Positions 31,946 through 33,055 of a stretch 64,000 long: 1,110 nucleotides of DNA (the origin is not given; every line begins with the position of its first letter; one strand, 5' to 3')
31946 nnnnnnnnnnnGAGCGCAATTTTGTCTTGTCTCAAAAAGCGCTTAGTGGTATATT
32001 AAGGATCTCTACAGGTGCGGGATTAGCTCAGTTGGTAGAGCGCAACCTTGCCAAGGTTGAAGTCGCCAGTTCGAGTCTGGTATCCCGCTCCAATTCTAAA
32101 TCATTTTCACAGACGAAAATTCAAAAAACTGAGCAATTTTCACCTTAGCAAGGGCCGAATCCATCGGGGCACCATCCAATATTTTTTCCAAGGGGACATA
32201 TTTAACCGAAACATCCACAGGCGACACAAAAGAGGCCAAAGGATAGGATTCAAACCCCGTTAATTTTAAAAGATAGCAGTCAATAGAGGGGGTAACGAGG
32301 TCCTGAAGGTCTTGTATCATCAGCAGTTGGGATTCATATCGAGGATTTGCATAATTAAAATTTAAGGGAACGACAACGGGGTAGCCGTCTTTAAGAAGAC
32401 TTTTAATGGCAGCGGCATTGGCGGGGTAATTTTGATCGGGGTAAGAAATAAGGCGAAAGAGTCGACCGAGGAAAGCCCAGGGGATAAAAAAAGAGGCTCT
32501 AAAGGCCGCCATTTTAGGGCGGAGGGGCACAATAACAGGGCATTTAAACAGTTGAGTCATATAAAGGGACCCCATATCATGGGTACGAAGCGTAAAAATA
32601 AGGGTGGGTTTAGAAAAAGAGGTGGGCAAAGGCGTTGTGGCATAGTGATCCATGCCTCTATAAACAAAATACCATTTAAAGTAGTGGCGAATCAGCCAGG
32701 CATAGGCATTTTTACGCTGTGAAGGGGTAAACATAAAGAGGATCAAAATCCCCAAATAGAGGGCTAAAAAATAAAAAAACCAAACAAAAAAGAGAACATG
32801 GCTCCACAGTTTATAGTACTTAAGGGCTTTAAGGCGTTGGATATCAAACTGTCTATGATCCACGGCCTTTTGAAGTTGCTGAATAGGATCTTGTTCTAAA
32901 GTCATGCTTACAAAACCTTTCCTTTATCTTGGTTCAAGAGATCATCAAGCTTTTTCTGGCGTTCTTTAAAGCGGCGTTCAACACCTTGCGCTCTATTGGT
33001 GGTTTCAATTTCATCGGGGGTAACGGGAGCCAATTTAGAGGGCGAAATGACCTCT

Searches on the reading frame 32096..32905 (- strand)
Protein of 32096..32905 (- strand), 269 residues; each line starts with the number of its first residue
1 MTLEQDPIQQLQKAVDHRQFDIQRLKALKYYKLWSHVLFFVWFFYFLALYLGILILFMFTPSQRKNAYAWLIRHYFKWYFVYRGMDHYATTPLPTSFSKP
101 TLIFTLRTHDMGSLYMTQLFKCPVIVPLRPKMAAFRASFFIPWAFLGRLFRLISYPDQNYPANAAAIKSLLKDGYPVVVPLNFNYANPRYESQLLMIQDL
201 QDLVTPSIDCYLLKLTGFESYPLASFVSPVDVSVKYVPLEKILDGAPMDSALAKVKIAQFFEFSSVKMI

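Call 8: search_protein_families(library=pfam, proteins=[window:32096-32905:-], max_evalue=0.001)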
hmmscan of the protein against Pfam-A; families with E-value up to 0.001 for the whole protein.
window:32096-32905:- (269 aa): 0 families

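Call 50: search_protein_families(library=pfam, proteins=[window:32096-32905:-], max_evalue=5)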
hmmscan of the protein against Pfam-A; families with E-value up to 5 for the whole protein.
window:32096-32905:- (269 aa): 1 family
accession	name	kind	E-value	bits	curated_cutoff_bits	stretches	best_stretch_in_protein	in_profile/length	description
PF01007.26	IRK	-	0.11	12.8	22.7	1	110-156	16-62/141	Inward rectifier potassium channel transmembrane domain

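Call 51: search_protein_families(library=ncbifam, proteins=[window:32096-32905:-], max_evalue=5)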
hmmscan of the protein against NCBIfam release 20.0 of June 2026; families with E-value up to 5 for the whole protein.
window:32096-32905:- (269 aa): 0 families
